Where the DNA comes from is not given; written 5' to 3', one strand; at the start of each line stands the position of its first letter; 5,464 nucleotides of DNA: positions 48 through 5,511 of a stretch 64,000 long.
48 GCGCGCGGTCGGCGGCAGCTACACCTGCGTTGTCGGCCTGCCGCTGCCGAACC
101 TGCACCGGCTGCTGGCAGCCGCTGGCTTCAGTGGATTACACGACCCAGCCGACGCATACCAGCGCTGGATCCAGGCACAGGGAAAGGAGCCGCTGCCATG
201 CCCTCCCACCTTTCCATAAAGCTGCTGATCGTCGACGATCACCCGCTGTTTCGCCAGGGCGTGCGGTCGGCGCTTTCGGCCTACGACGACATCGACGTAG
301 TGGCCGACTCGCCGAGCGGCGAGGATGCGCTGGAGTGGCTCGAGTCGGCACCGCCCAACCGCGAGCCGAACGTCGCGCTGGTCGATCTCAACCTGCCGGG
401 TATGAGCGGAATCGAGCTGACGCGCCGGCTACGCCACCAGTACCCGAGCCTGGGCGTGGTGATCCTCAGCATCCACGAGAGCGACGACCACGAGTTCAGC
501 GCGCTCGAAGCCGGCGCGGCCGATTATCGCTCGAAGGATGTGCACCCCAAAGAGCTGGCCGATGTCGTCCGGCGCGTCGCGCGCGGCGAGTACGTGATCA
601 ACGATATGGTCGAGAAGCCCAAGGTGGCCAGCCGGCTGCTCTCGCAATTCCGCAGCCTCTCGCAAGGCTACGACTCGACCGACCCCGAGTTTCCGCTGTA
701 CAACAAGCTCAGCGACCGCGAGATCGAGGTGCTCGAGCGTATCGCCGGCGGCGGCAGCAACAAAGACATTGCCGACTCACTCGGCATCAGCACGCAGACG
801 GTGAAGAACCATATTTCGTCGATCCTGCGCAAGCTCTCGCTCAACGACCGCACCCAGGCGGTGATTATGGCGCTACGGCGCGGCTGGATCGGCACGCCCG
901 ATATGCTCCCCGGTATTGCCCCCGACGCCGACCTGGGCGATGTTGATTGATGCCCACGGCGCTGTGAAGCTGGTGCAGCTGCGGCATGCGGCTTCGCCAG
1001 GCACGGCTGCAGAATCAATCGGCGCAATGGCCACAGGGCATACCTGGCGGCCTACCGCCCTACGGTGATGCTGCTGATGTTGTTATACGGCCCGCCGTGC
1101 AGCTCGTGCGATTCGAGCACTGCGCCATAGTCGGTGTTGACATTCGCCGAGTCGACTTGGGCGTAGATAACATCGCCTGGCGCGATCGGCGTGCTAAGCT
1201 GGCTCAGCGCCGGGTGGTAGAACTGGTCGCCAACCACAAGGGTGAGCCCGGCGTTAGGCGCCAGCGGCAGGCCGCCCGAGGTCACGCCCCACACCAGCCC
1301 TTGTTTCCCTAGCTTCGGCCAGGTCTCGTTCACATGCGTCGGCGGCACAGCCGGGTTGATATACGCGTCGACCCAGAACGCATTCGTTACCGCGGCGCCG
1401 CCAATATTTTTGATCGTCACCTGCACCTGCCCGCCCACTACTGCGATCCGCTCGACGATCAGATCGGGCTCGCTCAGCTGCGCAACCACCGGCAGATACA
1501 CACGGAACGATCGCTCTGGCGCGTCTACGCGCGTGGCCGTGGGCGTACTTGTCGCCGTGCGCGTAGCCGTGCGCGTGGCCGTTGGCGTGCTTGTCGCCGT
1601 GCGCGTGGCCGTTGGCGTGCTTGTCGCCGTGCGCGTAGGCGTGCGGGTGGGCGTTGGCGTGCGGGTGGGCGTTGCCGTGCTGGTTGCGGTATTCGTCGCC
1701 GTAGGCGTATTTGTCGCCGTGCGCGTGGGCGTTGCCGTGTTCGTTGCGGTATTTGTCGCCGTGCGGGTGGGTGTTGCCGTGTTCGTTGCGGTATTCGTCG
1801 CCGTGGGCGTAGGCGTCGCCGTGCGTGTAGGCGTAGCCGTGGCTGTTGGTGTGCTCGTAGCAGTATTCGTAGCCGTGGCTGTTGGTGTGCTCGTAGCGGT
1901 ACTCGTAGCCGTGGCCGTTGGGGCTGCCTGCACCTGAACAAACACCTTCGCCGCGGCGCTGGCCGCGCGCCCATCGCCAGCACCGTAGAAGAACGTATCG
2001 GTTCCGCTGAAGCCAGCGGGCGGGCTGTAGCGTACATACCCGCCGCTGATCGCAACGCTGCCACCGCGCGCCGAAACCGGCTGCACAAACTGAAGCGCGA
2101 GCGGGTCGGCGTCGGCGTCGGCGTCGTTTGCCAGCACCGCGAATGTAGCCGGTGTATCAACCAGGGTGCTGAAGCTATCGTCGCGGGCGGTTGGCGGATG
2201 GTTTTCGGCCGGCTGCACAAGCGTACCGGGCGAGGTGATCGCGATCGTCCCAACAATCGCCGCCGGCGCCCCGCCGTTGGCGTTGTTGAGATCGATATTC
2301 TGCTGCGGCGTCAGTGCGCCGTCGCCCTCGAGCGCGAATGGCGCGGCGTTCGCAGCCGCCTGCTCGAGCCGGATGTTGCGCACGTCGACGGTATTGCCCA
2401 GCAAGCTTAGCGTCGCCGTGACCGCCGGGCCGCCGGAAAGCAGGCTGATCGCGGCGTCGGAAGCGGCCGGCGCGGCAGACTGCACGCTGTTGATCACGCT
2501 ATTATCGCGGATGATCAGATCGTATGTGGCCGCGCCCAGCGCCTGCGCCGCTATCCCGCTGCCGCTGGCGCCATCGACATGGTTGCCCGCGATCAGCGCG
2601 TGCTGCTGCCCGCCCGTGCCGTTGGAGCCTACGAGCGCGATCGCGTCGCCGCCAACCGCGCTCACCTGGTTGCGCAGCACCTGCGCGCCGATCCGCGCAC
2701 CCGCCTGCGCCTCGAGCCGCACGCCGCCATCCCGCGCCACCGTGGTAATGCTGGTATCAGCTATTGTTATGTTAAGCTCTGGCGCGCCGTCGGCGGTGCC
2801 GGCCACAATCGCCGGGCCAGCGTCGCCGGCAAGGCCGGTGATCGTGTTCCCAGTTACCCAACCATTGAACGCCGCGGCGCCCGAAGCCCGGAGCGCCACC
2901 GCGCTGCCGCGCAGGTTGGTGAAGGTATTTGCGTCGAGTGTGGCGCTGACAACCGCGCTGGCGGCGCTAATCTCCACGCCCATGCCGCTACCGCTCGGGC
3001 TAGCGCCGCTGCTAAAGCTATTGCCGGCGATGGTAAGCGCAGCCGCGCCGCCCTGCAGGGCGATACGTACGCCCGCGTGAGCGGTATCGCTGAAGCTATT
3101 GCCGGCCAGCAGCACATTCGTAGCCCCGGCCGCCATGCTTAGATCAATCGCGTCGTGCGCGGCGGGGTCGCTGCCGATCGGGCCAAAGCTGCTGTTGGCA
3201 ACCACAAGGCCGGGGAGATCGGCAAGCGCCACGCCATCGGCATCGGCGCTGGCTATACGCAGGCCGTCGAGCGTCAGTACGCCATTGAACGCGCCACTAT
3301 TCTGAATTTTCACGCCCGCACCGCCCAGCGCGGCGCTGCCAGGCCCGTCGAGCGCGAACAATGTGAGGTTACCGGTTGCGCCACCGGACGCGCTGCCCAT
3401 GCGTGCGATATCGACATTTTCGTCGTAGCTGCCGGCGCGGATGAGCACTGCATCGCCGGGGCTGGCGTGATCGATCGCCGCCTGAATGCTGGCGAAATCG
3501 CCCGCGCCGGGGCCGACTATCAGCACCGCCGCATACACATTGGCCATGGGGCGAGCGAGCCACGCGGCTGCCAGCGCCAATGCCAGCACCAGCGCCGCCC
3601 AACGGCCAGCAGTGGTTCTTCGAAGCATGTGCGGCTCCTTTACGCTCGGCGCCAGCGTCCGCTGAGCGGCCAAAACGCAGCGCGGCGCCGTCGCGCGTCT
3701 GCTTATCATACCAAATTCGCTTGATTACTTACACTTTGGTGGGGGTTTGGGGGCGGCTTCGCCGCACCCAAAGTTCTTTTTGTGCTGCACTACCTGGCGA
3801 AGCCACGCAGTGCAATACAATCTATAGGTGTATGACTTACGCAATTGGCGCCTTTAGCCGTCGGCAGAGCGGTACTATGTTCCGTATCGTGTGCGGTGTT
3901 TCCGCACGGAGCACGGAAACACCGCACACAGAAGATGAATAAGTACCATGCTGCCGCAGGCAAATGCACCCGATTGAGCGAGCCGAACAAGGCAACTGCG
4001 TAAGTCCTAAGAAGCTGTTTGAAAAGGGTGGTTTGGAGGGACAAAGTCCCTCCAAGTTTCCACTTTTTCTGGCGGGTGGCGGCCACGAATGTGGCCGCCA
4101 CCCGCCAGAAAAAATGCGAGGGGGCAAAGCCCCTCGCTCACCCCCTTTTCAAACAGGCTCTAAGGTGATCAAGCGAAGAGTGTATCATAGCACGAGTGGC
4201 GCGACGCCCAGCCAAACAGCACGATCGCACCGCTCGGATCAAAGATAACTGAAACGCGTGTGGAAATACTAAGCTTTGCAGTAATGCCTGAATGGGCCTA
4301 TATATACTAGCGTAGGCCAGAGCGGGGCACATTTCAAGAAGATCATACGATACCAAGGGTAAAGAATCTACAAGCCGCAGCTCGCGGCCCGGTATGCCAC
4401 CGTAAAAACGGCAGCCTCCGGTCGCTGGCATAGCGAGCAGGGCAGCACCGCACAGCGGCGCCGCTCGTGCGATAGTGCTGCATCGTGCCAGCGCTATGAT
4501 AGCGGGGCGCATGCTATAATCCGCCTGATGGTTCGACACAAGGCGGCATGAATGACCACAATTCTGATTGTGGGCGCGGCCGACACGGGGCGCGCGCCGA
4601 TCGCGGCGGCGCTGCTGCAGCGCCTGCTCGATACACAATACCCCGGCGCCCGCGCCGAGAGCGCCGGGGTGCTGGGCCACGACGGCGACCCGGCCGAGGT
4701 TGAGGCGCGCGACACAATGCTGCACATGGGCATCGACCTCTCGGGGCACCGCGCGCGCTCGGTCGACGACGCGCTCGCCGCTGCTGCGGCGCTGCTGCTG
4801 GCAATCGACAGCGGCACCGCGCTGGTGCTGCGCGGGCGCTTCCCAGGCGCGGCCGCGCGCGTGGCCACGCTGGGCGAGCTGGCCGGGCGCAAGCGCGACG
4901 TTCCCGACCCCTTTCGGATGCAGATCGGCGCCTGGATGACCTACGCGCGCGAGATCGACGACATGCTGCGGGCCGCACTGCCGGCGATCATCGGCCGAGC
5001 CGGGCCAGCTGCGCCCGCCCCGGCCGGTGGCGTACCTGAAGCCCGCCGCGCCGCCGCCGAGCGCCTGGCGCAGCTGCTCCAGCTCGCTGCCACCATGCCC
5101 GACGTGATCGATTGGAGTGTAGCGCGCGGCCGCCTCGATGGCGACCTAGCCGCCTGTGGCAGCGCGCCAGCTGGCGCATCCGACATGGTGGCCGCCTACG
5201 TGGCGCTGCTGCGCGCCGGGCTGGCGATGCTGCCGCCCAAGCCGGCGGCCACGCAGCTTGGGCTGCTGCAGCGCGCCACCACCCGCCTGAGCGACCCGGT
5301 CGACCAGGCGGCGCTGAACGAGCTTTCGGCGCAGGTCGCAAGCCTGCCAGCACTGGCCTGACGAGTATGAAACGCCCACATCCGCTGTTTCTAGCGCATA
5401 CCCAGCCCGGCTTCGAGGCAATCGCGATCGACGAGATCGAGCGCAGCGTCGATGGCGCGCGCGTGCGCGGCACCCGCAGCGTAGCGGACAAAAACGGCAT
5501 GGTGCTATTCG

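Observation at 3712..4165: Intergenic spacers throughout the window are built from a mosaic of at least 8 families of REP/BIME-like palindromic modules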

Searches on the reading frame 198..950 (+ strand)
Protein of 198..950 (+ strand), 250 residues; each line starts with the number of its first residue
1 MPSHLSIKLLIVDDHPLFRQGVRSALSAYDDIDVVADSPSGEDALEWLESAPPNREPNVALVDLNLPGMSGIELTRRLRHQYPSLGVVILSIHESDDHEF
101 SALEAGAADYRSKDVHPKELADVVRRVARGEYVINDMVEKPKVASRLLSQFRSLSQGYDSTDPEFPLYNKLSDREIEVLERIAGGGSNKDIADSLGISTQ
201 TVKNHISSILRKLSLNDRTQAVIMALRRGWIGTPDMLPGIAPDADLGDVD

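Call 76: list_cluster_members(proteins=[window:198-950:+, window:6470-7033:-, window:4552-5361:+, window:5112-6455:+, window:7593-8579:+, window:1052-3628:-, window:1052-3709:-, window:13813-15225:-, window:17084-18862:-, window:61756-62538:-])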
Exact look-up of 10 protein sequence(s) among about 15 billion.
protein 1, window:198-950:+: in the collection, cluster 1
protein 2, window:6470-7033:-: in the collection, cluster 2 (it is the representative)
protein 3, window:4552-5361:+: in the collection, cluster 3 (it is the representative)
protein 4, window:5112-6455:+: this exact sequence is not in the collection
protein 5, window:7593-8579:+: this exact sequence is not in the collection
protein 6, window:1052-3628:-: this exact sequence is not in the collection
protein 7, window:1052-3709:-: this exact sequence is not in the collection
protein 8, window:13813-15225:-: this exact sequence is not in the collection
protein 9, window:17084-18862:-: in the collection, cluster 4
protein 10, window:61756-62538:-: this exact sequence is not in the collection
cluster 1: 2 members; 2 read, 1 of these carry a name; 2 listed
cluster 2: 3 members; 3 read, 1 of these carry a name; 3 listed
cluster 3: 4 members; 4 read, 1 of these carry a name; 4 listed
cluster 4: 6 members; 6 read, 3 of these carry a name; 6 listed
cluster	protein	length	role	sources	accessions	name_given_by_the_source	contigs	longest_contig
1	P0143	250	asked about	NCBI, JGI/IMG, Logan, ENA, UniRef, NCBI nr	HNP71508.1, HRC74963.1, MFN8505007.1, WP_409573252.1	MAG TPA: response regulator transcription factor [Kouleothrix sp.] | response regulator n=1 Tax=Kouleothrix sp. TaxID=2779161 RepID=UPI002B9ED3E9 | response regulator transcription factor [Kouleothrix sp.]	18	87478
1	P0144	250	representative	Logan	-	-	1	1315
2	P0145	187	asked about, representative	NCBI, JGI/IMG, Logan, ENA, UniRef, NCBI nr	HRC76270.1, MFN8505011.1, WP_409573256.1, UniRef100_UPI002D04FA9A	MAG TPA: elongation factor P [Kouleothrix sp.] | elongation factor P n=1 Tax=Kouleothrix sp. TaxID=2779161 RepID=UPI002D04FA9A | elongation factor P [Kouleothrix sp.]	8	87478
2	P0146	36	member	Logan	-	-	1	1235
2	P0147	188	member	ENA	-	-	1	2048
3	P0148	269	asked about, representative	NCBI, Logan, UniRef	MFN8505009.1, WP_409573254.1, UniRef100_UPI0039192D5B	protein tyrosine phosphatase [Kouleothrix sp.] | arsenate reductase/protein-tyrosine-phosphatase family protein n=1 Tax=Kouleothrix sp. ...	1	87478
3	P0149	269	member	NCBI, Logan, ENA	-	-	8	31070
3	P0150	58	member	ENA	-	-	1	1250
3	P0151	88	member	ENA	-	-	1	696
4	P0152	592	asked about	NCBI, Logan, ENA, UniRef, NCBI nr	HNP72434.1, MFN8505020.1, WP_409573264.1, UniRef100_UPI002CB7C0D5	MAG TPA: DNA repair protein RecN [Kouleothrix sp.] | DNA repair protein RecN n=1 Tax=Kouleothrix sp. TaxID=2779161 RepID=UPI002CB7C0D5 | DNA repair protein RecN [Kouleothrix sp.]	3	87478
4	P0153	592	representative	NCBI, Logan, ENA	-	-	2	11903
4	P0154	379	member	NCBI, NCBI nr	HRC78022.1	MAG TPA: AAA family ATPase, partial [Kouleothrix sp.] | AAA family ATPase [Kouleothrix sp.]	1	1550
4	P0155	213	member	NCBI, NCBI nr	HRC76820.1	MAG TPA: DNA repair protein RecN, partial [Kouleothrix sp.] | DNA repair protein RecN [Kouleothrix sp.]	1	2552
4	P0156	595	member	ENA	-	-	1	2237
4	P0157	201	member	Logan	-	-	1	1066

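Call 77: find_encoding_contigs(protein=window:198-950:+, flank=10000, max_places=10)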
Protein window:198-950:+ (250 aa): 22 contigs read that carry it; 10 places shown.
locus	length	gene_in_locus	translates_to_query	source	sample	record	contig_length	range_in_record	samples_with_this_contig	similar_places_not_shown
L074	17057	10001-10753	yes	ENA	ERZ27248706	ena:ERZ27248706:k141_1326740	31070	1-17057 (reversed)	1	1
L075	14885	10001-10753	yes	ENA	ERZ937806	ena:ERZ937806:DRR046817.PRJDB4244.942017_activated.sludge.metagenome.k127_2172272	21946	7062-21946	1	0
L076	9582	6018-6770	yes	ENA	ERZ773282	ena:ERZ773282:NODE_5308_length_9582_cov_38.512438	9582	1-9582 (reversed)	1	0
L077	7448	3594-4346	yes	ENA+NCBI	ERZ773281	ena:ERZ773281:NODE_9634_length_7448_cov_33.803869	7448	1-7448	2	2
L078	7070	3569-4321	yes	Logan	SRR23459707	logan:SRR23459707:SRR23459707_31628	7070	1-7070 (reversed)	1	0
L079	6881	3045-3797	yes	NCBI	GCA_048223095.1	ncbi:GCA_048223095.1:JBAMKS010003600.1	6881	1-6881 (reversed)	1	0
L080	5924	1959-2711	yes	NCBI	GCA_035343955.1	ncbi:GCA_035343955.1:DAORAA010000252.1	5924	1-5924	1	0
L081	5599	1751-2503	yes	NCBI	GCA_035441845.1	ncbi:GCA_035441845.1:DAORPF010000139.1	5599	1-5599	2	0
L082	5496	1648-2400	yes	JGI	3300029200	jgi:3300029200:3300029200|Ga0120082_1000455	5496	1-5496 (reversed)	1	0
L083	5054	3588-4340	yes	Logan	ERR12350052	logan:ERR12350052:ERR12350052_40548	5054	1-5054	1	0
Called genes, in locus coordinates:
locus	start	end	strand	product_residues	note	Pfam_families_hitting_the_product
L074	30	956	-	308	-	PF12852:Cupin_6, PF12833:HTH_18, PF00165:HTH_AraC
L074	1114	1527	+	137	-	-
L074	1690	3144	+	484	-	PF00478:IMPDH, PF00571:CBS, PF00977:His_biosynth (faint), PF01180:DHO_dh (faint), PF01070:FMN_dh (weak), PF03060:NMO (weak)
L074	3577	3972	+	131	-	-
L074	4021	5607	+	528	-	PF00717:Peptidase_S24, PF10502:Peptidase_S26 (weak), PF17231:DUF5305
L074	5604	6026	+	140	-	PF00353:HemolysinCabind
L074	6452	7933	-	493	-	PF00672:HAMP, PF00512:HisKA, PF02518:HATPase_c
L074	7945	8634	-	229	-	PF00072:Response_reg, PF00486:Trans_reg_C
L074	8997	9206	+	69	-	-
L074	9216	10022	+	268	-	PF02545:Maf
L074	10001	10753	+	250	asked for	PF00072:Response_reg, PF00196:GerE, PF04545:Sigma70_r4 (weak), PF08281:Sigma70_r4_2 (weak)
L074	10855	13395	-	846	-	-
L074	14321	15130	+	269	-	PF01451:LMWPc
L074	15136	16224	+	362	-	PF01170:UPF0020, PF13649:Methyltransf_25, PF08241:Methyltransf_11 (weak)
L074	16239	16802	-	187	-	PF08207:EFP_N, PF01132:EFP, PF09285:Elong-fact-P_C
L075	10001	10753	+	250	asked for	PF00072:Response_reg, PF00196:GerE, PF04545:Sigma70_r4 (weak), PF08281:Sigma70_r4_2 (weak)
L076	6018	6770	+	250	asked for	PF00072:Response_reg, PF00196:GerE, PF04545:Sigma70_r4 (weak), PF08281:Sigma70_r4_2 (weak)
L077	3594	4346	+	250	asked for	PF00072:Response_reg, PF00196:GerE, PF04545:Sigma70_r4 (weak), PF08281:Sigma70_r4_2 (weak)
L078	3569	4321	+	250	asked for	PF00072:Response_reg, PF00196:GerE, PF04545:Sigma70_r4 (weak), PF08281:Sigma70_r4_2 (weak)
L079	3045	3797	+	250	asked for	PF00072:Response_reg, PF00196:GerE, PF04545:Sigma70_r4 (weak), PF08281:Sigma70_r4_2 (weak)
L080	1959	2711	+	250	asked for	PF00072:Response_reg, PF00196:GerE, PF04545:Sigma70_r4 (weak), PF08281:Sigma70_r4_2 (weak)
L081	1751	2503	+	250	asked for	PF00072:Response_reg, PF00196:GerE, PF04545:Sigma70_r4 (weak), PF08281:Sigma70_r4_2 (weak)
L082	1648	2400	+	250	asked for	PF00072:Response_reg, PF00196:GerE, PF04545:Sigma70_r4 (weak), PF08281:Sigma70_r4_2 (weak)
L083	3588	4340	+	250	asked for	PF00072:Response_reg, PF00196:GerE, PF04545:Sigma70_r4 (weak), PF08281:Sigma70_r4_2 (weak)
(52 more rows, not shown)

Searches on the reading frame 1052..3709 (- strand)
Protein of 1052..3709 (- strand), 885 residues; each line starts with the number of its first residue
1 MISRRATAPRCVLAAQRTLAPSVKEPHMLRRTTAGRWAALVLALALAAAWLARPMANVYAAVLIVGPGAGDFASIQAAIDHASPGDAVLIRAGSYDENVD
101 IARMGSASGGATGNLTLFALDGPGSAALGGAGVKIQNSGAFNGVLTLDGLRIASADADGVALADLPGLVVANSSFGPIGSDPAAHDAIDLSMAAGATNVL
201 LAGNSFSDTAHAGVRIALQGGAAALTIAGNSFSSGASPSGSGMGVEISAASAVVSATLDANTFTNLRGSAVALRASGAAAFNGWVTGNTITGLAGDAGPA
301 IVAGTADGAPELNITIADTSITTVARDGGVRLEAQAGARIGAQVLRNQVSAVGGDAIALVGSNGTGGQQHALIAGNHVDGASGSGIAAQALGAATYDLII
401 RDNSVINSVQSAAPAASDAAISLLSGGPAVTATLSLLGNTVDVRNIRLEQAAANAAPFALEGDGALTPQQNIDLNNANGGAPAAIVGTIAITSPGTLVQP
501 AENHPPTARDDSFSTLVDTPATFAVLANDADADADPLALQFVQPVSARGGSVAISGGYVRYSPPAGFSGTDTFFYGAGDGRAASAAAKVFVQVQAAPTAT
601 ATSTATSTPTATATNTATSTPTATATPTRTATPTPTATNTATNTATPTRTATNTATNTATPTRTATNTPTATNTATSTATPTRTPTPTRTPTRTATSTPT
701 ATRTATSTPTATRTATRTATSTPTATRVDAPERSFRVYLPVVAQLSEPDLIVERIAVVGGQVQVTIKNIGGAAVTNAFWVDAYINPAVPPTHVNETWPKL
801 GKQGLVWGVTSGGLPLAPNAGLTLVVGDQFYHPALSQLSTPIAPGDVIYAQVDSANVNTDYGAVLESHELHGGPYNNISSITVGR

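Call 10: search_protein_families(library=pfam, proteins=[window:1052-3709:-])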
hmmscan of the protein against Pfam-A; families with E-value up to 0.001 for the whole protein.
window:1052-3709:- (885 aa): 4 families
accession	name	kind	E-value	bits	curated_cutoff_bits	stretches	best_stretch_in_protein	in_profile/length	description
PF17963.7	Big_9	-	2e-17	64.3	23.6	1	503-591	1-88/89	Bacterial Ig domain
PF17892.7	Cadherin_5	-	2.2e-10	40.7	26.5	1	503-593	2-97/98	Cadherin-like domain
PF13229.12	Beta_helix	-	6.1e-10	39.4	25.9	1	244-421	2-142/158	Right handed beta helix region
PF17803.7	Cadherin_4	-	1.2e-09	39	25.1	1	501-558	9-68/71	Bacterial cadherin-like domain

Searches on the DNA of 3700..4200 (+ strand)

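Call 80: search_dna_similar(query=window:3700-4200:+, collection=plasmids, mode=distant, max_evalue=0.001, max_rows=10)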
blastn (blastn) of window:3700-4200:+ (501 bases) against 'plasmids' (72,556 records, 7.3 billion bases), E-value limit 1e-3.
No match.

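Call 81: search_dna_similar(query=window:3700-4200:+, collection=phages, mode=distant, max_evalue=0.001, max_rows=10)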
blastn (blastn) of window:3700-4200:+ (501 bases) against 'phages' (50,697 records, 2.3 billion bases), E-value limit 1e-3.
No match.
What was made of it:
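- On IS5-family (IS1031 group) / PIF-Harbinger-type MITE (T2 only): There was no match in the plasmid or phage collections (calls 80, 81).
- Tried and rejected: BLASTN of spacer 1 against the plasmid and phage collections gave no match (calls 80, 81).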

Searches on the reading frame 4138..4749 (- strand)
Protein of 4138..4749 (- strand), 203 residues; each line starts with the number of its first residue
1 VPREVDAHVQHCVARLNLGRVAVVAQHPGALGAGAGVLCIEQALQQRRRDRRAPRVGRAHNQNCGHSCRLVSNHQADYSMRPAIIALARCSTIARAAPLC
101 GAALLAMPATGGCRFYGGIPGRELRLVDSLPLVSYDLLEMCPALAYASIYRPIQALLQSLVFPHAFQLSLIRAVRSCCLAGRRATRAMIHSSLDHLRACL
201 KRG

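Call 10: search_protein_families(library=pfam, proteins=[window:4138-4749:-])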
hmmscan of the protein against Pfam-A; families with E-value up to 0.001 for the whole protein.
window:4138-4749:- (203 aa): 0 families

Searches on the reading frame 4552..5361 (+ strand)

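Call 51: search_protein_families(library=pfam, proteins=[window:4552-5361:+])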
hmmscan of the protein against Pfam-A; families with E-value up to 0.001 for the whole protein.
window:4552-5361:+ (269 aa): 1 family
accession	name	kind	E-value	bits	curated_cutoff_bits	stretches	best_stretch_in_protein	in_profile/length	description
PF01451.26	LMWPc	-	3.2e-14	53.8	23.2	1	4-140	1-141/144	Low molecular weight phosphotyrosine protein phosphatase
